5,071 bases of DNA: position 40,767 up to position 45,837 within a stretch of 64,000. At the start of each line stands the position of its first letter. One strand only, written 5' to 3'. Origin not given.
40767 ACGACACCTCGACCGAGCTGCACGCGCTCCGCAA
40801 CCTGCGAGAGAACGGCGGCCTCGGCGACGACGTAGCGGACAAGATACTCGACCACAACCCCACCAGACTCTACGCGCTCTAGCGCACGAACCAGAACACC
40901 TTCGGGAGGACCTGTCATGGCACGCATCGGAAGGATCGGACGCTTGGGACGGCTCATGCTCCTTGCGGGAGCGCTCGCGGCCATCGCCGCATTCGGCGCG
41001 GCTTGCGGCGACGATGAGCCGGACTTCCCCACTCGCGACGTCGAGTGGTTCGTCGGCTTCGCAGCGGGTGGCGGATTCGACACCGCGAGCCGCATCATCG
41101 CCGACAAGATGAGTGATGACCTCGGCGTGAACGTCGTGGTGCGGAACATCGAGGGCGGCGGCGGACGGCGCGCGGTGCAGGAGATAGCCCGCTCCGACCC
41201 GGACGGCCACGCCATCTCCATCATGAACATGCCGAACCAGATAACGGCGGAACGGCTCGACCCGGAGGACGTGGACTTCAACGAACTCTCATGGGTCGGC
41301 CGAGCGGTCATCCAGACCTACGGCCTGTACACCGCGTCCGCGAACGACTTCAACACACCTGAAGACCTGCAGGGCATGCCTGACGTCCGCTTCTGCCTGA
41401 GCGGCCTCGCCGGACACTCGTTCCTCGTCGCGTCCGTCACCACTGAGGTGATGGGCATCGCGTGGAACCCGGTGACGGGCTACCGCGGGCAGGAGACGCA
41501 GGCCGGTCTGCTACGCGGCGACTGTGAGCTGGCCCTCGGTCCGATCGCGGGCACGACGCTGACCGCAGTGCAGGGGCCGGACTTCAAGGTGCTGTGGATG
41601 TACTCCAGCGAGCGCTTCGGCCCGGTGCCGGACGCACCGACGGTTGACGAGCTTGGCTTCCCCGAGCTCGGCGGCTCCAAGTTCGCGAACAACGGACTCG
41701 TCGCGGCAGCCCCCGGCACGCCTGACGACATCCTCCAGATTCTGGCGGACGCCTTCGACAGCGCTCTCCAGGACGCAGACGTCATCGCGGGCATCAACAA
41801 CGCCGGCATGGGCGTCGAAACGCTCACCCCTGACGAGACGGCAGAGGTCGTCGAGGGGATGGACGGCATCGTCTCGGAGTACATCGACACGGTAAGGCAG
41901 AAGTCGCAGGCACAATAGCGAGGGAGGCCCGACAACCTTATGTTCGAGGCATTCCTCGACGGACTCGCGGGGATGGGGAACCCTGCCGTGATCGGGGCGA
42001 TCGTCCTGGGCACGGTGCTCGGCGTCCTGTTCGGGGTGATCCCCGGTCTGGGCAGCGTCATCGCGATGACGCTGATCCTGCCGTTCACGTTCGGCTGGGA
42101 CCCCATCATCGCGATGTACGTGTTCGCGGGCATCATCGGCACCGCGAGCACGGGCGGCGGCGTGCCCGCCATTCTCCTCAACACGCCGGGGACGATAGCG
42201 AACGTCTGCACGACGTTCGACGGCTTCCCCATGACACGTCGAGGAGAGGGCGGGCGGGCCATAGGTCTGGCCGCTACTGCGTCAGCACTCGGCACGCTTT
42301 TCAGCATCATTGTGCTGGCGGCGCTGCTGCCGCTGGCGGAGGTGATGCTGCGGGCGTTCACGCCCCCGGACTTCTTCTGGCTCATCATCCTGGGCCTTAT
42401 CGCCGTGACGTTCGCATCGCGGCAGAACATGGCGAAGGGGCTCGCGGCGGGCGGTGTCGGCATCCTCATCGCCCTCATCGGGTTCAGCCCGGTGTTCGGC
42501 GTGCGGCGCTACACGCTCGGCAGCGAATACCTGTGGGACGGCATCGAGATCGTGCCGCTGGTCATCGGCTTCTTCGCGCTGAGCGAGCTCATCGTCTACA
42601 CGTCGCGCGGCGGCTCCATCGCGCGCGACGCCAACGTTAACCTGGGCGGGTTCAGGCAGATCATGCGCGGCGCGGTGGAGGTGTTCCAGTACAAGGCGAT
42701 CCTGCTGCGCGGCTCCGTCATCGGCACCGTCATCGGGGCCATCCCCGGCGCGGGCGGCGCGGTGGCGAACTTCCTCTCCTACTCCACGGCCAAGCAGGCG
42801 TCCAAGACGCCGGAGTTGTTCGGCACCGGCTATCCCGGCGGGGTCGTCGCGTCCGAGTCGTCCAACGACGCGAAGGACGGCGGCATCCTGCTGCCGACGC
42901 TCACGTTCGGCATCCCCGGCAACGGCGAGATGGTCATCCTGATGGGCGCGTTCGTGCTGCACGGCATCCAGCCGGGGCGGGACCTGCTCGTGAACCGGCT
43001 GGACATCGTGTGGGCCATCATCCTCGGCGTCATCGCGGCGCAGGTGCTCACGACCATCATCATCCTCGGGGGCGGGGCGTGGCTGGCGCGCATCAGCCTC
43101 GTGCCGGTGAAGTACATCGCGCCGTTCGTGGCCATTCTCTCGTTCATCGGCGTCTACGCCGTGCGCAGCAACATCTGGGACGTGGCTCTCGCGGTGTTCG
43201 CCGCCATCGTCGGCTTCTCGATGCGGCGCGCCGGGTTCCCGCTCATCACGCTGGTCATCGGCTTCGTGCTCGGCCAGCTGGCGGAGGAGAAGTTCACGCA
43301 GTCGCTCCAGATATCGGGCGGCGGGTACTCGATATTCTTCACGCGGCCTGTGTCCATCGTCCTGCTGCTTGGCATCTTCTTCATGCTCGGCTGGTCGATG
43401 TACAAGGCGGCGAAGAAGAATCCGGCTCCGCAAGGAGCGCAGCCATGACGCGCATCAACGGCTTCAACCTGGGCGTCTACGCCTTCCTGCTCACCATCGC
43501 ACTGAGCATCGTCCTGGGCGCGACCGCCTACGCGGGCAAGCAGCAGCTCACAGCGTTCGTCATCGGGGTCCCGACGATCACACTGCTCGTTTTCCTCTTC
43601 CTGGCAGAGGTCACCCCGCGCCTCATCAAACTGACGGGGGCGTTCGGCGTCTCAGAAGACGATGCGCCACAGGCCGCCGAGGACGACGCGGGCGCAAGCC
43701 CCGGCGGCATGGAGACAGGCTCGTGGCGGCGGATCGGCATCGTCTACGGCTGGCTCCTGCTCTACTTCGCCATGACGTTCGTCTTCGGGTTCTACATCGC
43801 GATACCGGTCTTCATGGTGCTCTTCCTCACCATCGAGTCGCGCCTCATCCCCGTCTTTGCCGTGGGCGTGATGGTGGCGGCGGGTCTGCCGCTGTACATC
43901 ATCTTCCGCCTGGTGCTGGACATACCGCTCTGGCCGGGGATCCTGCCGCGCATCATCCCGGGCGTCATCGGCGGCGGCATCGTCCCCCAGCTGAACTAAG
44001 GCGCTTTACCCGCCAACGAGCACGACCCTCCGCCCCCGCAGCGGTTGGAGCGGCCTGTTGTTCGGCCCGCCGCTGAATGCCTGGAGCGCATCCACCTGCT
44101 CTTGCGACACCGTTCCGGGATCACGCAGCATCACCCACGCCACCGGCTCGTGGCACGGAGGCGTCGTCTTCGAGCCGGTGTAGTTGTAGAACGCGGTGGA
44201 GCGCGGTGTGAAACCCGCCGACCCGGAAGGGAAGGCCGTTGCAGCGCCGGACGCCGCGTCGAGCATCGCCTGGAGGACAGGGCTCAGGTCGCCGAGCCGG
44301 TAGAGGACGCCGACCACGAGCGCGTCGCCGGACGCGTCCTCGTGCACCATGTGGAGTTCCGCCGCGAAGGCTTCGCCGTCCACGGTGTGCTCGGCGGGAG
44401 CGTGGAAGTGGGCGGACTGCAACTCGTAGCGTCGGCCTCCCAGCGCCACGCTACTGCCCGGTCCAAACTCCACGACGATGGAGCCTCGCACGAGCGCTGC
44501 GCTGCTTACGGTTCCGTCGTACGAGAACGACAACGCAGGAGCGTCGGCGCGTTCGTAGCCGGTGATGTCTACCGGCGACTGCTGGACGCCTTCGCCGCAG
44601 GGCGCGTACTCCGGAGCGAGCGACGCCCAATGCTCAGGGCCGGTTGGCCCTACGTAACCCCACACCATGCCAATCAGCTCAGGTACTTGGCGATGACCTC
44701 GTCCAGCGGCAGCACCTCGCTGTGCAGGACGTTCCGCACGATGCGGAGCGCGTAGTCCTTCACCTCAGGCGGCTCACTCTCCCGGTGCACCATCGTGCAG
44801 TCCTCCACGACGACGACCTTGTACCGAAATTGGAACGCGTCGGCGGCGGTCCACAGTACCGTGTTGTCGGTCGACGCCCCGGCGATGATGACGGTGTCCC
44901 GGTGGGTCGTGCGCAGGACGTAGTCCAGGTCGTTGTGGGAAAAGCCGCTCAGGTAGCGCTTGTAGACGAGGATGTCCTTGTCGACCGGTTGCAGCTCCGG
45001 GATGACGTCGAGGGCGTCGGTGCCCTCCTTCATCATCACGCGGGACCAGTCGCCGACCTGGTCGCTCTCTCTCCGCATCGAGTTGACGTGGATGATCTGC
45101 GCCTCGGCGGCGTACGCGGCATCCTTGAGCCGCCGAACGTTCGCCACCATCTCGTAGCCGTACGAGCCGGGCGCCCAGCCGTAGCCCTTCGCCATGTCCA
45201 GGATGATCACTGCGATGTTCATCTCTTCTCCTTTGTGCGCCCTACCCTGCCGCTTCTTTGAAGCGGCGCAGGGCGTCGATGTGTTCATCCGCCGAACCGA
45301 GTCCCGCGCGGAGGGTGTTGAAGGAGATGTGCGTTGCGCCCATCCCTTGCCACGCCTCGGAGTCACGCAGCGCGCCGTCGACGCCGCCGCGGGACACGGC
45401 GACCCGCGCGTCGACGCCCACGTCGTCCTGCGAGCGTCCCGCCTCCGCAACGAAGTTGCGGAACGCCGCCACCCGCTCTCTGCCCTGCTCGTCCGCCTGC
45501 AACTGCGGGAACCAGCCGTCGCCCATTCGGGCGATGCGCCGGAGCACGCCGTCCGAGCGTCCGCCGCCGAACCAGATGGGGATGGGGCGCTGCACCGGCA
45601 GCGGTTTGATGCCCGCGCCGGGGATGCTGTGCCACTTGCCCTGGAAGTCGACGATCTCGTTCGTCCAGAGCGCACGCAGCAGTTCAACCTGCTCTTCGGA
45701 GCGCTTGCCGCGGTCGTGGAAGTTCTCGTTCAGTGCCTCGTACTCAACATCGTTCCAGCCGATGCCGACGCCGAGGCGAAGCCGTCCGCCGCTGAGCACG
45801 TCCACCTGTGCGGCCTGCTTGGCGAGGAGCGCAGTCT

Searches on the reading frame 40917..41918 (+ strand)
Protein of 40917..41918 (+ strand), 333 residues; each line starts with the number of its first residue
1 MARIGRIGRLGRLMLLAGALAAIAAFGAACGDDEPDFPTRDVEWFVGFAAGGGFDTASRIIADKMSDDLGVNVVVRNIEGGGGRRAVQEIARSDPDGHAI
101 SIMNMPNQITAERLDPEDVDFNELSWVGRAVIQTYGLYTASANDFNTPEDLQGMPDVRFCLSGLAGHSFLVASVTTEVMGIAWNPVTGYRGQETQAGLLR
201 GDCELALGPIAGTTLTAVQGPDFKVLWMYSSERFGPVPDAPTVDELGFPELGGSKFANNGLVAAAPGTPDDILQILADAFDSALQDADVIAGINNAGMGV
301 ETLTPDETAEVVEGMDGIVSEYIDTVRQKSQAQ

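Call 80: search_protein_families(library=pfam, proteins=[window:40917-41918:+], max_evalue=0.0001)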
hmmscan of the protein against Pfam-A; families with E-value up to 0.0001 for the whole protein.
window:40917-41918:+ (333 aa): 1 family
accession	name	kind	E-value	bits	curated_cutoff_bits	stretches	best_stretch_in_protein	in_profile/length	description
PF03401.19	TctC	-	1.2e-15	58.3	27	1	59-303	3-249/274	Tripartite tricarboxylate transporter family receptor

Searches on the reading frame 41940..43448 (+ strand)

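Call 80: search_protein_families(library=pfam, proteins=[window:41940-43448:+], max_evalue=0.0001)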
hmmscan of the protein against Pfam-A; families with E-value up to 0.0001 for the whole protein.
window:41940-43448:+ (502 aa): 1 family
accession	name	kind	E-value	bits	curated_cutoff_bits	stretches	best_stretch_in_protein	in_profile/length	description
PF01970.21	TctA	-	4.9e-122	408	28.9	1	19-439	2-422/423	Tripartite tricarboxylate transporter TctA family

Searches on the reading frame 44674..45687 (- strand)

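Call 80: search_protein_families(library=pfam, proteins=[window:44674-45687:-], max_evalue=0.0001)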
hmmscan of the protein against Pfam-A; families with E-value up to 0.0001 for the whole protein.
window:44674-45687:- (337 aa): 1 family
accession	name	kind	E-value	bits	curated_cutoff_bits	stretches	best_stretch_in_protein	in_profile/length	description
PF00857.26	Isochorismatase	-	1.6e-23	84.1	27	1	159-299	2-149/175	Isochorismatase domain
